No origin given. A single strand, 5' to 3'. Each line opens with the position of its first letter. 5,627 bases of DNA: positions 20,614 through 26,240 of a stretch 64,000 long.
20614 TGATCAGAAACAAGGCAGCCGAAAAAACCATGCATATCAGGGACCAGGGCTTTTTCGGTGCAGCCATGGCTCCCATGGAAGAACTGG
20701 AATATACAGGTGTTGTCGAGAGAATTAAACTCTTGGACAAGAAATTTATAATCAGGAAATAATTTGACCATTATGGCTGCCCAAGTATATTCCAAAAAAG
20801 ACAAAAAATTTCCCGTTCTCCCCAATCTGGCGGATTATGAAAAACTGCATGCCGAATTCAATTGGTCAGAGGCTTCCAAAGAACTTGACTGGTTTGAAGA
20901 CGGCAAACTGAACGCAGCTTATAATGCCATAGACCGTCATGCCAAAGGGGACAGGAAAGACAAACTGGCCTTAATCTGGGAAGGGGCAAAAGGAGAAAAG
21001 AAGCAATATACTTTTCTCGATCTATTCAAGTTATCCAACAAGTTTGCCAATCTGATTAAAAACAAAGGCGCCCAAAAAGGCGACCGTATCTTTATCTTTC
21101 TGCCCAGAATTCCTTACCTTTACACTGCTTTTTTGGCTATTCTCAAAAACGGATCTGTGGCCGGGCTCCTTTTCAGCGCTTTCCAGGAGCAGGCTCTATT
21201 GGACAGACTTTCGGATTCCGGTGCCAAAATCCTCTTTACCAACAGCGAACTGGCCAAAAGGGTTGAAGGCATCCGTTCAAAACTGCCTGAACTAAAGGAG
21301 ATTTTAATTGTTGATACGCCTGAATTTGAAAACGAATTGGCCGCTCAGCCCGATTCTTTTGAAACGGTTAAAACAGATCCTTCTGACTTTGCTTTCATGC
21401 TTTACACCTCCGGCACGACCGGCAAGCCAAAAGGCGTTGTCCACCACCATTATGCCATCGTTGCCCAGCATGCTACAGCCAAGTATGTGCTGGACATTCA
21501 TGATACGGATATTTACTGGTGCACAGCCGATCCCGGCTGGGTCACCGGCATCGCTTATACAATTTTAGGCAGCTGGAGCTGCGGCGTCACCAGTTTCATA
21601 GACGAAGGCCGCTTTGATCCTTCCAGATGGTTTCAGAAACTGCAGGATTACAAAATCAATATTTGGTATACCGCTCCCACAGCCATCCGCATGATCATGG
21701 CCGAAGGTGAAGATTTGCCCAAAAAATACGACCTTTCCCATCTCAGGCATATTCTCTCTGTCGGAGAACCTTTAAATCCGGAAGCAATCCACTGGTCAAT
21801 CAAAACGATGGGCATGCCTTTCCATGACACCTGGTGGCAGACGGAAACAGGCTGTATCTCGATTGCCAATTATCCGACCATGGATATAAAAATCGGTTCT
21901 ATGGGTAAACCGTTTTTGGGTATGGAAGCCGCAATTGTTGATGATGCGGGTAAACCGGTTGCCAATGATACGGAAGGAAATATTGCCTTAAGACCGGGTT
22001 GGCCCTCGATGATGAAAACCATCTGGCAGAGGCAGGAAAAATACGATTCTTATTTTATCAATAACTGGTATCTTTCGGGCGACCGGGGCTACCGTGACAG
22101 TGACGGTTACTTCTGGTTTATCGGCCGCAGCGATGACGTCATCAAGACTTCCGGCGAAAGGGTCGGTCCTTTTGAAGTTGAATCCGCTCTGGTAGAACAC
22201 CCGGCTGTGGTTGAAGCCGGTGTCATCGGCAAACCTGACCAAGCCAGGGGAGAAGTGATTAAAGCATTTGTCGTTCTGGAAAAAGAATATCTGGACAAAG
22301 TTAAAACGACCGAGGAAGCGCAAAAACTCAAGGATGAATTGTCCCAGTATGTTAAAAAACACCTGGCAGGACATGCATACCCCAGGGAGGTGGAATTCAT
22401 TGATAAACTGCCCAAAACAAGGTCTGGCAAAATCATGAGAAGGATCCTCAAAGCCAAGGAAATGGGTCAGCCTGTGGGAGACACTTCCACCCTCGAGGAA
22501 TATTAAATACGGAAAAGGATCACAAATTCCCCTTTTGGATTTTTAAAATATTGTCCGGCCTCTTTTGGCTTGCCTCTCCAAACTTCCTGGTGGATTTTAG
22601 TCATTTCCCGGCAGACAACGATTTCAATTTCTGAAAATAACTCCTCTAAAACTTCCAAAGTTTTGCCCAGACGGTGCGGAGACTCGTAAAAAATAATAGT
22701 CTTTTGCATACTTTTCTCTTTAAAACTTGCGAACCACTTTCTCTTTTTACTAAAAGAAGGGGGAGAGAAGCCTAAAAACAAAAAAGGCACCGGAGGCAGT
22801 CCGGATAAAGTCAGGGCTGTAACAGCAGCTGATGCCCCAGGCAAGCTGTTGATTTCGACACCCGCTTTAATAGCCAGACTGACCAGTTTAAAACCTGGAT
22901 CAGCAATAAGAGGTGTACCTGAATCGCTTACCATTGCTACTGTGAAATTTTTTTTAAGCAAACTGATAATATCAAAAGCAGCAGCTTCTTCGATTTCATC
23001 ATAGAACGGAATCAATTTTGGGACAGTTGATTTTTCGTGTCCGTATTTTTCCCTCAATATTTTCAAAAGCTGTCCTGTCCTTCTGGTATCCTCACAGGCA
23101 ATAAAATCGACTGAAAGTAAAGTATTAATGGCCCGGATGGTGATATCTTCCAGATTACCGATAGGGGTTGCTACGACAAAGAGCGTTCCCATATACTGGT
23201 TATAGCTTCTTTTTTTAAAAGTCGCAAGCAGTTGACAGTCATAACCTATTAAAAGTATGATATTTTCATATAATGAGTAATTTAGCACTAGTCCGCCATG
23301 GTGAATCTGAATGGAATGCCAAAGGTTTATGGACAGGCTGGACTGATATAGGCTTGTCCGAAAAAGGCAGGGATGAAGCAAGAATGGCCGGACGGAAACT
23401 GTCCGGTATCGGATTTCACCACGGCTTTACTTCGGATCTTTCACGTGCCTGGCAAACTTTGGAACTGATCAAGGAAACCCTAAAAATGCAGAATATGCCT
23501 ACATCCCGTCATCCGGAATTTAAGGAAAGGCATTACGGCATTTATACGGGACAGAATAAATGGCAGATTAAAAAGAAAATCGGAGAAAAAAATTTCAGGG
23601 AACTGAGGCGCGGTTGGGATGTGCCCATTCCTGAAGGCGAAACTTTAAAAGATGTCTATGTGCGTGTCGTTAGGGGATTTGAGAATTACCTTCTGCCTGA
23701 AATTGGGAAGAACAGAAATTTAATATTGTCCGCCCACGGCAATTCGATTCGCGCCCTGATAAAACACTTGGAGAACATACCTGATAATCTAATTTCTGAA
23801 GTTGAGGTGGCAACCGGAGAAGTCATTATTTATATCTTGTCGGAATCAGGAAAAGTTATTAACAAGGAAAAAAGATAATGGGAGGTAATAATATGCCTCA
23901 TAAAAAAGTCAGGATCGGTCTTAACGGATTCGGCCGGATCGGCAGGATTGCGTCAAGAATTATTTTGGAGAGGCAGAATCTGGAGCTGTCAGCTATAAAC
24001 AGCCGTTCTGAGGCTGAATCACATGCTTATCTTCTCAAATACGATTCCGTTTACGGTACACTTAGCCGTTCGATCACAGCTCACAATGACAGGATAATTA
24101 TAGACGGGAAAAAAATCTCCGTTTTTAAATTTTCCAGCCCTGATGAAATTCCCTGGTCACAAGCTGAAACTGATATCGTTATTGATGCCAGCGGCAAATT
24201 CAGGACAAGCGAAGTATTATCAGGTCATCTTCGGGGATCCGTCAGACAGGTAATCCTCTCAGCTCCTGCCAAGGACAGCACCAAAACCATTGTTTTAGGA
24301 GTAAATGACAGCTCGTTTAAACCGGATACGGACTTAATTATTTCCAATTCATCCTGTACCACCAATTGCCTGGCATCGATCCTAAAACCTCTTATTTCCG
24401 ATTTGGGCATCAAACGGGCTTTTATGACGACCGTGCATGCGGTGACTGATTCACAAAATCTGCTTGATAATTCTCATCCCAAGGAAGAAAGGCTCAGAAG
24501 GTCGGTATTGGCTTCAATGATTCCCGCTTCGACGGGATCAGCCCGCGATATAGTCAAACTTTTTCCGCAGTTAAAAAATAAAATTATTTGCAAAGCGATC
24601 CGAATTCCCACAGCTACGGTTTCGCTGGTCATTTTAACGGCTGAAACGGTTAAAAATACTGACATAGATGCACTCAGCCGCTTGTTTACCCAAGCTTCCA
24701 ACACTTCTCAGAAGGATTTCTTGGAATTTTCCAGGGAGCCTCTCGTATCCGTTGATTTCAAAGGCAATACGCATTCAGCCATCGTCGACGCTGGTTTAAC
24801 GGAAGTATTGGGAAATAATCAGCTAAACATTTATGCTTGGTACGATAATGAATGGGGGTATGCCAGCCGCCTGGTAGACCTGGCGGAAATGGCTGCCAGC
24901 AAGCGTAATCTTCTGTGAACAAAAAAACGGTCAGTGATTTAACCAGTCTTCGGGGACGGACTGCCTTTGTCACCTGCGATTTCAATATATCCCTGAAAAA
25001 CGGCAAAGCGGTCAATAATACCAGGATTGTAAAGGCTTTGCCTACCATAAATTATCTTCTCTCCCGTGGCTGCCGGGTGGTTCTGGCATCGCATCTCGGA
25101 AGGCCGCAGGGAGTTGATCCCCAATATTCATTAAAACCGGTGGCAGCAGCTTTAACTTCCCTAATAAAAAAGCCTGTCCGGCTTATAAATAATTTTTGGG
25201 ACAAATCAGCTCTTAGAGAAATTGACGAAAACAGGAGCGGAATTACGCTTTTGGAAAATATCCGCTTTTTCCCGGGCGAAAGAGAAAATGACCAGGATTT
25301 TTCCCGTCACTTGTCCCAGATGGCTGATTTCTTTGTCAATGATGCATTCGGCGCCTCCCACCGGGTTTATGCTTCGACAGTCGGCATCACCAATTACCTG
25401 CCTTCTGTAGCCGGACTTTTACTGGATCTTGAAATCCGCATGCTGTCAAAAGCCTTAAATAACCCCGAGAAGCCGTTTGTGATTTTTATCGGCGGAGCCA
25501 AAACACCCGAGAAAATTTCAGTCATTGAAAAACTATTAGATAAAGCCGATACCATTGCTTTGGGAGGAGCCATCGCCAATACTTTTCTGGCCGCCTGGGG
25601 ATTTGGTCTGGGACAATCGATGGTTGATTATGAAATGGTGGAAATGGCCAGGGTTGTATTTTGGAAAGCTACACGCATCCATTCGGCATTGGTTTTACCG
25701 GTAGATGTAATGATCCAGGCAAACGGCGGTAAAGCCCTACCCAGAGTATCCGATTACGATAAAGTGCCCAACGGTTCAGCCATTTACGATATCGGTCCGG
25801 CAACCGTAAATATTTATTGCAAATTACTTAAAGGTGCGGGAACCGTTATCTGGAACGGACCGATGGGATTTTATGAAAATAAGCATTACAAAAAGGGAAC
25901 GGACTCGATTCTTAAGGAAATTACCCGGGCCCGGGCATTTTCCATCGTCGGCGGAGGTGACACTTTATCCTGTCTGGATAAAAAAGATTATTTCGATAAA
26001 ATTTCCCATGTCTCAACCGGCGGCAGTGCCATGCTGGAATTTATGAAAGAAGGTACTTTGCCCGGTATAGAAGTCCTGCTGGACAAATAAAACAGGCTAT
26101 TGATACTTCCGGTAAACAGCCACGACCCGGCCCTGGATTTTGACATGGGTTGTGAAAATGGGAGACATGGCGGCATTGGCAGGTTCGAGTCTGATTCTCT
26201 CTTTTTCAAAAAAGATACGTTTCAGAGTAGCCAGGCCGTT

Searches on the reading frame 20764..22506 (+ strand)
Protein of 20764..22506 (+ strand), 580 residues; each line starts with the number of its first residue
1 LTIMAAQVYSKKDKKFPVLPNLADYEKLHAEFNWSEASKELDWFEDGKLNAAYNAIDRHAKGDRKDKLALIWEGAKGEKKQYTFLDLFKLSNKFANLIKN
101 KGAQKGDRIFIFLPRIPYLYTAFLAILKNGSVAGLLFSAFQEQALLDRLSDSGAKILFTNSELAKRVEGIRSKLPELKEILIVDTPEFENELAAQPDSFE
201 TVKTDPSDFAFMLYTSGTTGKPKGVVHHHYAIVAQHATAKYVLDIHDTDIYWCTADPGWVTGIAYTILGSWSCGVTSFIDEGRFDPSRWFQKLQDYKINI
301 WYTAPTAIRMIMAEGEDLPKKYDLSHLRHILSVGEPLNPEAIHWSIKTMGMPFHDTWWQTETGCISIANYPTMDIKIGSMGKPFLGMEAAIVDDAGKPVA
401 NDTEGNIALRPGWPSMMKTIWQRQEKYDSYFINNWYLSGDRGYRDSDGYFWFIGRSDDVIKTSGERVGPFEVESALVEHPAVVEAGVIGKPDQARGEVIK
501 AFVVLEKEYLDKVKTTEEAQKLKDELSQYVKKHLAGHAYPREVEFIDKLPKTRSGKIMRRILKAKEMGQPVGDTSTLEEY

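Call 69: search_protein_families(library=pfam, proteins=[window:20764-22506:+], max_evalue=0.001)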
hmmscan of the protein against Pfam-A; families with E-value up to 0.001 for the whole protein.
window:20764-22506:+ (580 aa): 3 families
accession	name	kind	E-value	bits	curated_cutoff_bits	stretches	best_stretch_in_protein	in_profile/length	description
PF00501.34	AMP-binding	-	1.4e-80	271.4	29.9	1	58-421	3-384/384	AMP-binding enzyme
PF13193.12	AMP-binding_C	-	7.3e-26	91.3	24.5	1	471-556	1-76/76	AMP-binding enzyme C-terminal domain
PF16177.11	ACAS_N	-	6.7e-05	23.1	27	1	32-55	33-55/55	Acetyl-coenzyme A synthetase N-terminus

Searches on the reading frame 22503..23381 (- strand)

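Call 69: search_protein_families(library=pfam, proteins=[window:22503-23381:-], max_evalue=0.001)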
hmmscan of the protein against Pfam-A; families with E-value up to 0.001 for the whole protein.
window:22503-23381:- (292 aa): 1 family
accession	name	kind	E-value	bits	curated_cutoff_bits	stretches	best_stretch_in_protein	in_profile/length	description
PF00590.25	TP_methylase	-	9.7e-29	101.3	27.8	1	66-274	1-210/212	Tetrapyrrole (Corrin/Porphyrin) Methylases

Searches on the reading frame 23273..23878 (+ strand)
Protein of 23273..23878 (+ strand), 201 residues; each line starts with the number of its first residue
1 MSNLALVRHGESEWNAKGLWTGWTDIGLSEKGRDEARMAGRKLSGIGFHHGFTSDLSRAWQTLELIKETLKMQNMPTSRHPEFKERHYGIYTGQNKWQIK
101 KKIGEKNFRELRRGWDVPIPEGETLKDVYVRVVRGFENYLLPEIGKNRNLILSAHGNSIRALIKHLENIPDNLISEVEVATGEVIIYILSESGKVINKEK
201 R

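Call 69: search_protein_families(library=pfam, proteins=[window:23273-23878:+], max_evalue=0.001)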
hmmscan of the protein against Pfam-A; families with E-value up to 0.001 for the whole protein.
window:23273-23878:+ (201 aa): 1 family
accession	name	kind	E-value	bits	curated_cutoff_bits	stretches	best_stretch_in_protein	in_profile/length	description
PF00300.27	His_Phos_1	-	4.6e-42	144.3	21.7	1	4-197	1-189/194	Histidine phosphatase superfamily (branch 1)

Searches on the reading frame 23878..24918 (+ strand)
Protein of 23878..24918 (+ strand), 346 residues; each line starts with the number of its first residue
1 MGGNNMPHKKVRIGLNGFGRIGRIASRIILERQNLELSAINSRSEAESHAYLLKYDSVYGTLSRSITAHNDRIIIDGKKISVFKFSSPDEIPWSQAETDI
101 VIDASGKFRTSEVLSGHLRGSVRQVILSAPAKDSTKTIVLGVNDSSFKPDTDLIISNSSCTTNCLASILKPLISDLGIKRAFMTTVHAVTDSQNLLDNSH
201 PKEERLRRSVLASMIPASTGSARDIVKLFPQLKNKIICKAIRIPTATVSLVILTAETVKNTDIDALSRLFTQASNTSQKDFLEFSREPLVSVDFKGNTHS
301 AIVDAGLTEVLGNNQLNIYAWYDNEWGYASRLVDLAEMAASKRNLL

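Call 69: search_protein_families(library=pfam, proteins=[window:23878-24918:+], max_evalue=0.001)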
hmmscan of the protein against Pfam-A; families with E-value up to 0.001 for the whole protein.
window:23878-24918:+ (346 aa): 2 families
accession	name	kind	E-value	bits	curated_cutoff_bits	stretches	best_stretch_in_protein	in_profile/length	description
PF02800.25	Gp_dh_C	-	1.4e-41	142.1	24.4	1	165-322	1-158/158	Glyceraldehyde 3-phosphate dehydrogenase, C-terminal domain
PF00044.30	Gp_dh_N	-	1e-31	109.6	31.7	1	11-110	1-100/101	Glyceraldehyde 3-phosphate dehydrogenase, NAD binding domain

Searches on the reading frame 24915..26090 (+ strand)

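Call 69: search_protein_families(library=pfam, proteins=[window:24915-26090:+], max_evalue=0.001)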
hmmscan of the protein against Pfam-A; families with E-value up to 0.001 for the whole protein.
window:24915-26090:+ (391 aa): 1 family
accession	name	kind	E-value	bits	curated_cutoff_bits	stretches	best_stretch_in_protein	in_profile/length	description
PF00162.24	PGK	-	3.5e-122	408.5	27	1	9-378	4-377/379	Phosphoglycerate kinase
